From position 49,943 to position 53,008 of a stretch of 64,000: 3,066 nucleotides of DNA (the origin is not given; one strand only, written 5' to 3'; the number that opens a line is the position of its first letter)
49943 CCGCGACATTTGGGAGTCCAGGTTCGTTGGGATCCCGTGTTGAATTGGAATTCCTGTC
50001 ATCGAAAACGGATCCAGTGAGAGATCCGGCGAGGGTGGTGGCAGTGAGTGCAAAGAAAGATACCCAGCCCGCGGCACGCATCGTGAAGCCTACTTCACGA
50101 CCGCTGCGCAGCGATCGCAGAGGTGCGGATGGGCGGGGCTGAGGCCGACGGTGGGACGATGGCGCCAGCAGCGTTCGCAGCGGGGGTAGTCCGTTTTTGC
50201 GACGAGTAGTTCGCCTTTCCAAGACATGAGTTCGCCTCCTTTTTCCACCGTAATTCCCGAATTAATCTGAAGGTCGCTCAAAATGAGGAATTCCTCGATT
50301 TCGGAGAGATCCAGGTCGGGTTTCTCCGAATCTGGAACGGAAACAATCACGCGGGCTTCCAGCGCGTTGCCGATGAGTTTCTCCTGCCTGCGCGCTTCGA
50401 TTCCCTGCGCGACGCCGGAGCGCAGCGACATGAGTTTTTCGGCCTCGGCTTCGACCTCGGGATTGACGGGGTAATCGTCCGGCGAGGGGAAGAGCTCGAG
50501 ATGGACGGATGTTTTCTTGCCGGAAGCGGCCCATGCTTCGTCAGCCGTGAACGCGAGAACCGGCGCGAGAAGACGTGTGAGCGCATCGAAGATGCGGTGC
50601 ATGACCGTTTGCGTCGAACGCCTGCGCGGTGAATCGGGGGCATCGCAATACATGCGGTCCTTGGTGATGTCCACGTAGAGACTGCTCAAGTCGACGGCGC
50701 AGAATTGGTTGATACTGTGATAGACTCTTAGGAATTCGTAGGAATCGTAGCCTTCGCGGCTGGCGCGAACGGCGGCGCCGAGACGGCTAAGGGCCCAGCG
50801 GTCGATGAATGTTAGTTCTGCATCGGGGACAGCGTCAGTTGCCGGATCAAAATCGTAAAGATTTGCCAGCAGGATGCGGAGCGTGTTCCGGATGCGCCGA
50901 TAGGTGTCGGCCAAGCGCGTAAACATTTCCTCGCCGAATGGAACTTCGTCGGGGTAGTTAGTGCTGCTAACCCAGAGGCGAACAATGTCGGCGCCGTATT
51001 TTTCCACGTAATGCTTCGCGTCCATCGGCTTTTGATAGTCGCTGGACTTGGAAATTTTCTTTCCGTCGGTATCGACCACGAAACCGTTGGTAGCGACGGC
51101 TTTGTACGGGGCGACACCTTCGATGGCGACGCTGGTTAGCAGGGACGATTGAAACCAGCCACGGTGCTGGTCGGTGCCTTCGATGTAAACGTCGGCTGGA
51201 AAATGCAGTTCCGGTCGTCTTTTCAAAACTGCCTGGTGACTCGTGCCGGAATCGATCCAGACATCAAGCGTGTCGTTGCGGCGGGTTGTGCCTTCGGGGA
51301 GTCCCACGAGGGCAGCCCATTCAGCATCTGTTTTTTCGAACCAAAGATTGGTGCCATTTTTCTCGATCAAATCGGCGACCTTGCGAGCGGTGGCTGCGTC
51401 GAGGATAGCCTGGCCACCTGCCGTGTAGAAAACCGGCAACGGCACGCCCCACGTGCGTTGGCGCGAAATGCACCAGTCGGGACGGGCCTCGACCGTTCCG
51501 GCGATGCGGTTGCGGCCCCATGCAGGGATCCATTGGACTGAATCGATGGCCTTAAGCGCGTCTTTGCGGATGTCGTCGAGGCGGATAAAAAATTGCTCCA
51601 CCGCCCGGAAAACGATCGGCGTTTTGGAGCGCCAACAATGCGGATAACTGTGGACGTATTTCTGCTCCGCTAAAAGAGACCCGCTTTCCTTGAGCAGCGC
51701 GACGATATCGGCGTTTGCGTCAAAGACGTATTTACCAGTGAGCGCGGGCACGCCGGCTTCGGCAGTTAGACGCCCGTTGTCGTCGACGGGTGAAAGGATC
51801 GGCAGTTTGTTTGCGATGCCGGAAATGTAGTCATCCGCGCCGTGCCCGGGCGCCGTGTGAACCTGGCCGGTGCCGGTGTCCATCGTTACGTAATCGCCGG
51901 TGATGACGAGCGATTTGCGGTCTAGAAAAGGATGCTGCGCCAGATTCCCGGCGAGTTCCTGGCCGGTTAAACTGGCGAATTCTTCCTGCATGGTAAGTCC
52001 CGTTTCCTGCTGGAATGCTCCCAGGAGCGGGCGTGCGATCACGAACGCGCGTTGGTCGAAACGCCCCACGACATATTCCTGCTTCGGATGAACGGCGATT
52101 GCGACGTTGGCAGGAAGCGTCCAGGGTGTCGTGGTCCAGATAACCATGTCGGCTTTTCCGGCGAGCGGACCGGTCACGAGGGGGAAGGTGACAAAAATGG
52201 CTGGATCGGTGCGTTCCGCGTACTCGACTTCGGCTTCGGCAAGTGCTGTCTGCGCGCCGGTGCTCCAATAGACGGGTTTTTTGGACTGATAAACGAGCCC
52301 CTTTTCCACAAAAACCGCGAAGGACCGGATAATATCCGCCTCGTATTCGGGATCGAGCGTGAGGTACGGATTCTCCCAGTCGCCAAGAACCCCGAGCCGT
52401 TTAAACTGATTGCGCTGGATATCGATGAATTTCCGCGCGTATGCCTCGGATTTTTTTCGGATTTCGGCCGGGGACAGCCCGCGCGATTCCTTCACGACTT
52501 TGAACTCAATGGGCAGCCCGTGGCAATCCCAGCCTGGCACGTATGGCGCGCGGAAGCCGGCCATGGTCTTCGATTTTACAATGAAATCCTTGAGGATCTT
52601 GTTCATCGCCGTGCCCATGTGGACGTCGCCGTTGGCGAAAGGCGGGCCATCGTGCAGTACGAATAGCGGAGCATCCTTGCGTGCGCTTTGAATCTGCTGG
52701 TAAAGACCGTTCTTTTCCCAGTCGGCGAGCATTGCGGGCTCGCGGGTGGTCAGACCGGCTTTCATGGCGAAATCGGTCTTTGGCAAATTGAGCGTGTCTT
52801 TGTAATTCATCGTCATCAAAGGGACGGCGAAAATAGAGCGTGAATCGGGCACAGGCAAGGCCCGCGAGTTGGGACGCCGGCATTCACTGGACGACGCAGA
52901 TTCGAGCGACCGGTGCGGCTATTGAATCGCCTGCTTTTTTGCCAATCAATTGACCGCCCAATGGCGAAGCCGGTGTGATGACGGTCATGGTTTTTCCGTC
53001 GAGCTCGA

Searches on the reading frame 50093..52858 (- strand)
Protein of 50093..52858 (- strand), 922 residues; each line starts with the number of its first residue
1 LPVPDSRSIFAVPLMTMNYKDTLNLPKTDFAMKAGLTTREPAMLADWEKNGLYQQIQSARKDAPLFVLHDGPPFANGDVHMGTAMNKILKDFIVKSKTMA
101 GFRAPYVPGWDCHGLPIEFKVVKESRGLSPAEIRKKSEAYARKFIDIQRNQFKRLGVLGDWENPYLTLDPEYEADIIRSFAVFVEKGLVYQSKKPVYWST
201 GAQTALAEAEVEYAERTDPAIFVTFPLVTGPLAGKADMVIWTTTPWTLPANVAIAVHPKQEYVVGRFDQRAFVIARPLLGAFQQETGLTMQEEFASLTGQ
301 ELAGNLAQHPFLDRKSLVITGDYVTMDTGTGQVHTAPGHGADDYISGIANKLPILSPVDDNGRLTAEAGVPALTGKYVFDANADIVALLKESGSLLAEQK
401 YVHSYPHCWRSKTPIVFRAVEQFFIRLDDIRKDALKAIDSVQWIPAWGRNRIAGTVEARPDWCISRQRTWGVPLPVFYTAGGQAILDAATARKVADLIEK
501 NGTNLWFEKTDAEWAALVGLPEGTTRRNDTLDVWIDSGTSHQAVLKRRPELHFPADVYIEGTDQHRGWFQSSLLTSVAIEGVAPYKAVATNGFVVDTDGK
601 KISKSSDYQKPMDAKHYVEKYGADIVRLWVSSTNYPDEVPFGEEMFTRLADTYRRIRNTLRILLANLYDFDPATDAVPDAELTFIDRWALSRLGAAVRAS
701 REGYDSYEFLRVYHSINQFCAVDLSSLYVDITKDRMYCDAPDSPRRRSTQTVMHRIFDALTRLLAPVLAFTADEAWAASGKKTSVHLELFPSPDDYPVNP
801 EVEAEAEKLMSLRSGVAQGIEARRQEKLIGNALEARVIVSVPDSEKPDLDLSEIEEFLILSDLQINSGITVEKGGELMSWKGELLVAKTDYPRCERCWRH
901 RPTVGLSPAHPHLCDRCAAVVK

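Call 43: search_protein_families(library=ncbifam, proteins=[window:50093-52858:-], max_evalue=1e-10)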
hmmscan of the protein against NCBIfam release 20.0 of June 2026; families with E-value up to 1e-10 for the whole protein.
window:50093-52858:- (922 aa): 14 families
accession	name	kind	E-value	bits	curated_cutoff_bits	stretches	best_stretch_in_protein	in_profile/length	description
NF040702.1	ileS_w_GNAT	exception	1.6e-263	877.1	1999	2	270-920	446-1089/1100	isoleucine--tRNA ligase, N-acetyltransferase domain-containing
TIGR00392.1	ileS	equivalog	5.7e-260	865.1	621.4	1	30-836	2-856/861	isoleucine--tRNA ligase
TIGR00422.1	valS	equivalog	9.3e-121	404.4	612.1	2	300-812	238-733/863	valine--tRNA ligase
NF009687.0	PRK13208.1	equivalog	6.4e-119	398.4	738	2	300-818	237-743/801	valine--tRNA ligase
NF004349.1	PRK05729.1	equivalog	1.2e-103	348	704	2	300-845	232-746/860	valine--tRNA ligase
NF000257.1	MupA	exception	6.3e-96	322.2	1900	1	42-811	11-792/1024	mupirocin-resistant isoleucine--tRNA ligase MupA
NF000258.1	MupB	exception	4.5e-95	319.4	1900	1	41-811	10-794/1033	mupirocin-resistant isoleucine--tRNA ligase MupB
NF011492.0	PRK14900.1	equivalog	2.5e-79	267.3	1783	2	300-850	247-780/1044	valine--tRNA ligase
NF000540.1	alt_ValS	exception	9.7e-72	242.1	900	2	370-839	334-800/827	valine--tRNA ligase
NF008957.0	PRK12300.1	subfamily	1.9e-51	175.1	677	2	45-346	15-324/946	leucine--tRNA ligase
TIGR00395.1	leuS_arch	equivalog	4e-41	141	648.5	2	374-816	397-813/938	leucine--tRNA ligase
TIGR00396.1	leuS_bact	equivalog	3e-33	115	548.4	1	44-212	11-168/843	leucine--tRNA ligase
TIGR00398.1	metG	equivalog_domain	2.2e-19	69.6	336.35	0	73-212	8-136/530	methionine--tRNA ligase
NF001100.0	PRK00133.1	equivalog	1e-16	60.7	587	0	73-143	14-83/676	methionine--tRNA ligase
